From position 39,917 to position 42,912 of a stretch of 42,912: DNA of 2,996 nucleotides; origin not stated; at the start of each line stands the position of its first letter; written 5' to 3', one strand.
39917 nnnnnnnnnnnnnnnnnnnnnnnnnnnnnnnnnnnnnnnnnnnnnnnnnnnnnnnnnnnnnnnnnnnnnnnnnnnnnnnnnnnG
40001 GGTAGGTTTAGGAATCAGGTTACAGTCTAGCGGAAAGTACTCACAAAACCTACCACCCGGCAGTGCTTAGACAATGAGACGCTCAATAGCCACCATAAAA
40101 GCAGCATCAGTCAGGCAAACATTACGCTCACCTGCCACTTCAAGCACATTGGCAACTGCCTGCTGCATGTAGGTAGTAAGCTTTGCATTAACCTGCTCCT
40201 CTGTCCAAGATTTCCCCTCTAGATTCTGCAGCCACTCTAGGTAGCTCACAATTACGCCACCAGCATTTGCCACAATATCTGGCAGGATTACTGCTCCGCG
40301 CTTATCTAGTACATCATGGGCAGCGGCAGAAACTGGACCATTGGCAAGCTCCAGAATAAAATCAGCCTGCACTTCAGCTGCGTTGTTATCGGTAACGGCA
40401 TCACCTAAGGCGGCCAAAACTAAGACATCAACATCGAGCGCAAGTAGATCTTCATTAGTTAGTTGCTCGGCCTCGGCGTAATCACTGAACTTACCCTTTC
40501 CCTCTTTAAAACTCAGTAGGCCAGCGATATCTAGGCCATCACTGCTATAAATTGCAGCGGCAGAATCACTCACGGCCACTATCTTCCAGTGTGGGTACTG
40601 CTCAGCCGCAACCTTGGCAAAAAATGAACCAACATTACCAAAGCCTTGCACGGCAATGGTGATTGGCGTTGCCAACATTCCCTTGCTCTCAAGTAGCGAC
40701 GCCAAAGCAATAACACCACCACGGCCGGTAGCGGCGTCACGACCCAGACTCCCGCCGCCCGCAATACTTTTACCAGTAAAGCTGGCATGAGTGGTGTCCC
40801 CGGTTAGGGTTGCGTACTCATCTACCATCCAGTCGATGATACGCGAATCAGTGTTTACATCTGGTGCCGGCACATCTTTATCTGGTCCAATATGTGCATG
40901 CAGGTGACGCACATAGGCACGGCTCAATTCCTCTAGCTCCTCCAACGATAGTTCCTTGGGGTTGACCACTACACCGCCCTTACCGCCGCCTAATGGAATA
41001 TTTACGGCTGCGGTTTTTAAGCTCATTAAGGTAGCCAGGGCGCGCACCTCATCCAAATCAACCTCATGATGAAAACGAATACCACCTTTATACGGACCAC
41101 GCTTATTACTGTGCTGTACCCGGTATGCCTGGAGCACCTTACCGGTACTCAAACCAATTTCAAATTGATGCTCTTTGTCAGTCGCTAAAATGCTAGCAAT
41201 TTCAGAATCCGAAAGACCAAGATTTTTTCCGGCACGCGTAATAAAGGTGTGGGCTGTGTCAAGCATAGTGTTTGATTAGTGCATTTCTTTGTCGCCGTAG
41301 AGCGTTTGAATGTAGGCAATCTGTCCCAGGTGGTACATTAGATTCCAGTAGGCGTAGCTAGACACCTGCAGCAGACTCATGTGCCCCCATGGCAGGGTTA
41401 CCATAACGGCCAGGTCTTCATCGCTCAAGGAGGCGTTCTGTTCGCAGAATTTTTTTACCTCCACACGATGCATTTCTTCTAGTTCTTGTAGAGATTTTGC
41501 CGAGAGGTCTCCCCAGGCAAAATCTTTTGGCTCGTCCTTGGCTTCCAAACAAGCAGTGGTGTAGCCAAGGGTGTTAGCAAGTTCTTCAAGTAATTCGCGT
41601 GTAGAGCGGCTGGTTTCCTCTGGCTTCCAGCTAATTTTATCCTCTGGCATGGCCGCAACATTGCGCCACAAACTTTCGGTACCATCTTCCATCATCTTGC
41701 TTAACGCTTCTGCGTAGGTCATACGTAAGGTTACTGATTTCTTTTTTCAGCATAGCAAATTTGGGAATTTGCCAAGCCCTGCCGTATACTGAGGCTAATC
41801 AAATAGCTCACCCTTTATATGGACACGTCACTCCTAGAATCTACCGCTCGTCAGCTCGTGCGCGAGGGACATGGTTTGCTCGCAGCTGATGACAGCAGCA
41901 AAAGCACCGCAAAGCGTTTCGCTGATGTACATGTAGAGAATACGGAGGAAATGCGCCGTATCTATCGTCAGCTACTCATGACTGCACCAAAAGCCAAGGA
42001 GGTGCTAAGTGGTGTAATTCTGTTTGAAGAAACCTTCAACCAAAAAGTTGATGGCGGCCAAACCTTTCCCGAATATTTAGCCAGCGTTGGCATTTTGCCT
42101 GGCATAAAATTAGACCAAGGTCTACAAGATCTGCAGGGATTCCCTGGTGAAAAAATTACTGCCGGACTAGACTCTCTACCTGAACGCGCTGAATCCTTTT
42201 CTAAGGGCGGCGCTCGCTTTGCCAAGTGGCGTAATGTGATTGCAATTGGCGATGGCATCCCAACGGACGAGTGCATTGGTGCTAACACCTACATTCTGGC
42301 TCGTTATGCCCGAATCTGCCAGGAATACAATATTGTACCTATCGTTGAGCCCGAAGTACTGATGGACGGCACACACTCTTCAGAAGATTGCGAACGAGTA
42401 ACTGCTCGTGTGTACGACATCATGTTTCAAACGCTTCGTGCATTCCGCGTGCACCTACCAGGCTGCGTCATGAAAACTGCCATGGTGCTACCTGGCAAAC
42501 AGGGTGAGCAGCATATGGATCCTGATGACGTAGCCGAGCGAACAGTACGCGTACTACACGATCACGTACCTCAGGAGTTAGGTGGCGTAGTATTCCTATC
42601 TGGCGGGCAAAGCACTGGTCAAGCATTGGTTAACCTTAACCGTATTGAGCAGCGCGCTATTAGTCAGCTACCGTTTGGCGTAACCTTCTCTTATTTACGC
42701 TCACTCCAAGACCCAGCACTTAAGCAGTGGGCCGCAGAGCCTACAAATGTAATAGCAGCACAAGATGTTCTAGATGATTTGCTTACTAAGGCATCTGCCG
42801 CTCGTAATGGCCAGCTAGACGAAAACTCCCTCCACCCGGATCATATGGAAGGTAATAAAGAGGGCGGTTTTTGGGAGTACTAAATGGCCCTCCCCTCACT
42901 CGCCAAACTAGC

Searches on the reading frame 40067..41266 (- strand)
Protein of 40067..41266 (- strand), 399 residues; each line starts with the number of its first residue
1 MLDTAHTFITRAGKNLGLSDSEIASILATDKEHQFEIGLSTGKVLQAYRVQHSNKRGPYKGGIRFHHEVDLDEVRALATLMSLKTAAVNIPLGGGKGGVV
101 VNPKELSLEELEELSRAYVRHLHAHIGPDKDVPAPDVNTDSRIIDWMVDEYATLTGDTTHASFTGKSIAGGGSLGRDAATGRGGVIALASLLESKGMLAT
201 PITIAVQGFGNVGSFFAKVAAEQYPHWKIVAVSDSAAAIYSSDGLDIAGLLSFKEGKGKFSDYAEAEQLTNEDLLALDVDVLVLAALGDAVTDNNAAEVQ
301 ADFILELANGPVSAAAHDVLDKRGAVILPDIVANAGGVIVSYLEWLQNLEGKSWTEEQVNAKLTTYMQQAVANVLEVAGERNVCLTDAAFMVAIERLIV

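Call 10: search_protein_families(library=pfam, proteins=[window:40067-41266:-], max_evalue=0.001)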
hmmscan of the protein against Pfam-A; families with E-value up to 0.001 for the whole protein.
window:40067-41266:- (399 aa): 2 families
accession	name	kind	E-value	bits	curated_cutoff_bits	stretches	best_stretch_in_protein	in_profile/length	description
PF00208.27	ELFV_dehydrog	-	9.1e-65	219.2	23.4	1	171-397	1-233/241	Glutamate/Leucine/Phenylalanine/Valine dehydrogenase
PF02812.23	ELFV_dehydrog_N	-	1.8e-47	160.7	25.3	1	36-152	10-128/129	Glu/Leu/Phe/Val dehydrogenase, dimerisation domain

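Call 61: list_cluster_members(proteins=[window:40067-41263:-, window:41819-42880:+, window:38221-39996:-, window:31843-32481:+, window:32481-33404:+, window:33404-34030:+])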
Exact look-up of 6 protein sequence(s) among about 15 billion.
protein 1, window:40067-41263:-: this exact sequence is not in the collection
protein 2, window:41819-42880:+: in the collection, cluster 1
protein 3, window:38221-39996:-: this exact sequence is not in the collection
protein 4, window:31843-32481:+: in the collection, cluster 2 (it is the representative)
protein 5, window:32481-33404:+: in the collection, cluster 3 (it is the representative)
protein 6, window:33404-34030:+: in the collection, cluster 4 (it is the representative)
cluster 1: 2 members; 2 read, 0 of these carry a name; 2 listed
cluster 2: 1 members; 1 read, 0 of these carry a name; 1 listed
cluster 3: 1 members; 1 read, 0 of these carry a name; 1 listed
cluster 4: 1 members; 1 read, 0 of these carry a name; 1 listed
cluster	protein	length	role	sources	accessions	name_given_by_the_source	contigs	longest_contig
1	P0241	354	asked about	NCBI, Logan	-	-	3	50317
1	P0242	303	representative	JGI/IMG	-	-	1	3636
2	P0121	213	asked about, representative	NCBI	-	-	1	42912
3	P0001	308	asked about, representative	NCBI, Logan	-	-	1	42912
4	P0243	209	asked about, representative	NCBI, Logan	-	-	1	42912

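Call 79: find_homologous_proteins(query=window:40067-41263:-, max_evalue=1e-50)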
Query window:40067-41263:- (398 aa): 7997 proteins with E <= 1e-50 among 8000 candidates; the best 120 are listed.
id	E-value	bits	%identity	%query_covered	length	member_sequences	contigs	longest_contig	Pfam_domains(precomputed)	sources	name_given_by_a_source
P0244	1.7e-252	855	99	100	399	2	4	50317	PF02812.24,PF00208.28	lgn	-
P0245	1.1e-187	642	75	99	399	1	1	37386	PF02812.24,PF00208.28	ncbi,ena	-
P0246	2.6e-187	641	74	99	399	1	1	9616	PF02812.24,PF00208.28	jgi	-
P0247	1.6e-178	612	69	100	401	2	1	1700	PF02812.24,PF00208.28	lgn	-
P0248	3.0e-175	601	70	99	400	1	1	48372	PF02812.24,PF00208.28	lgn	-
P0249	2.4e-173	595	68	99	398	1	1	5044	PF02812.24,PF00208.28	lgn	-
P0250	1.1e-171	589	68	99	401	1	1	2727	PF02812.24,PF00208.28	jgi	-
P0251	1.6e-170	585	68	99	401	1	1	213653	PF02812.24,PF00208.28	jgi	jgi:glutamate dehydrogenase/leucine dehydrogenase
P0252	8.5e-169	580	67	99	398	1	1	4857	PF02812.24,PF00208.28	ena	-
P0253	1.7e-168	579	66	100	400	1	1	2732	PF02812.24,PF00208.28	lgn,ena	-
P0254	8.2e-168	576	67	99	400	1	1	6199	PF02812.24,PF00208.28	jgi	jgi:glutamate dehydrogenase/leucine dehydrogenase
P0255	1.0e-167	576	66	100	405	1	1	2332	PF02812.24,PF00208.28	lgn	-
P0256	2.9e-167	575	67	99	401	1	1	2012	PF02812.24,PF00208.28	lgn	-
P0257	4.2e-167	574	67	99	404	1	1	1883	PF02812.24,PF00208.28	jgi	jgi:glutamate dehydrogenase (NADP+)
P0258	7.1e-167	573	67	99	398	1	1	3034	PF02812.24,PF00208.28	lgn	-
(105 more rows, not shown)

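Call 80: find_encoding_contigs(protein=P0244, flank=10000, max_places=4)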
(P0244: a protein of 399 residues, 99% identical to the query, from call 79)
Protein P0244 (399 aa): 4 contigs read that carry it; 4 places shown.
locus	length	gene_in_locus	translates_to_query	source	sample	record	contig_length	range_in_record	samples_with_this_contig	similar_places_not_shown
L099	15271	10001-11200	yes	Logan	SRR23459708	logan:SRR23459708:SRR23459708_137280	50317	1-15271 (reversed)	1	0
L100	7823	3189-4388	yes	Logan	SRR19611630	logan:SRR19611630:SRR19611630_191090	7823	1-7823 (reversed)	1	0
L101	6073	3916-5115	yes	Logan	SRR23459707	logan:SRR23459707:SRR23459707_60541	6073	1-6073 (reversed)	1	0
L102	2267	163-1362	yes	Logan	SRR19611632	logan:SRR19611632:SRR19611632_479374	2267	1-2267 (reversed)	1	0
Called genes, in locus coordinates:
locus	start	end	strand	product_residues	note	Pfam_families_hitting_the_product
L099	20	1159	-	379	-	-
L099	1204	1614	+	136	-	PF04138:GtrA_DPMS_TM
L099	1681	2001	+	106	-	-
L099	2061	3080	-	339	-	PF00268:Ribonuc_red_sm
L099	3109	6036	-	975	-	PF03477:ATP-cone, PF00317:Ribonuc_red_lgN, PF02867:Ribonuc_red_lgC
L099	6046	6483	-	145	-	PF22811:Zn_ribbon_NrdR, PF03477:ATP-cone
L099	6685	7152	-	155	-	-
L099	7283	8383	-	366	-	PF01180:DHO_dh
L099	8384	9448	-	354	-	PF00274:Glycolytic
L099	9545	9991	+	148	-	PF12867:DinB_2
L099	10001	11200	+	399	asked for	PF02812:ELFV_dehydrog_N, PF00208:ELFV_dehydrog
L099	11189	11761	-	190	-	PF13023:HD_3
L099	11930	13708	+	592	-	PF00664:ABC_membrane, PF00005:ABC_tran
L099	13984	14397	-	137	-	-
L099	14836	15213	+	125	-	PF14478:DUF4430 (weak)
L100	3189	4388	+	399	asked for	PF02812:ELFV_dehydrog_N, PF00208:ELFV_dehydrog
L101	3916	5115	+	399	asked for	PF02812:ELFV_dehydrog_N, PF00208:ELFV_dehydrog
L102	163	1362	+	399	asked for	PF02812:ELFV_dehydrog_N, PF00208:ELFV_dehydrog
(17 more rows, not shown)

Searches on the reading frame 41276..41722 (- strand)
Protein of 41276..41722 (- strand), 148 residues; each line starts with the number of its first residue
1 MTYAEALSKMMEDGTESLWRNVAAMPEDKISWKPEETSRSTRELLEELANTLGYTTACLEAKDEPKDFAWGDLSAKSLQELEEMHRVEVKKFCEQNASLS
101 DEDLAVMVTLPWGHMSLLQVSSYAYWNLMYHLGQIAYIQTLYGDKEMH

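Call 10: search_protein_families(library=pfam, proteins=[window:41276-41722:-], max_evalue=0.001)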
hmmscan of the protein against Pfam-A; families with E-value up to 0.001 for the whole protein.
window:41276-41722:- (148 aa): 1 family
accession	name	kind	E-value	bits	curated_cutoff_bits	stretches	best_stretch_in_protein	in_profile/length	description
PF12867.12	DinB_2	-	1.2e-07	32.7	24.8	1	17-135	8-128/128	DinB superfamily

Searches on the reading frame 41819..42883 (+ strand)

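Call 10: search_protein_families(library=pfam, proteins=[window:41819-42883:+], max_evalue=0.001)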
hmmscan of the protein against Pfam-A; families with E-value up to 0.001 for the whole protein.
window:41819-42883:+ (354 aa): 1 family
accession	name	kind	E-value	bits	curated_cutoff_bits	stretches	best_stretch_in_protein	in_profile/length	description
PF00274.25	Glycolytic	-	1.4e-109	366.5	22.2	1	6-336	2-332/349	Fructose-bisphosphate aldolase class-I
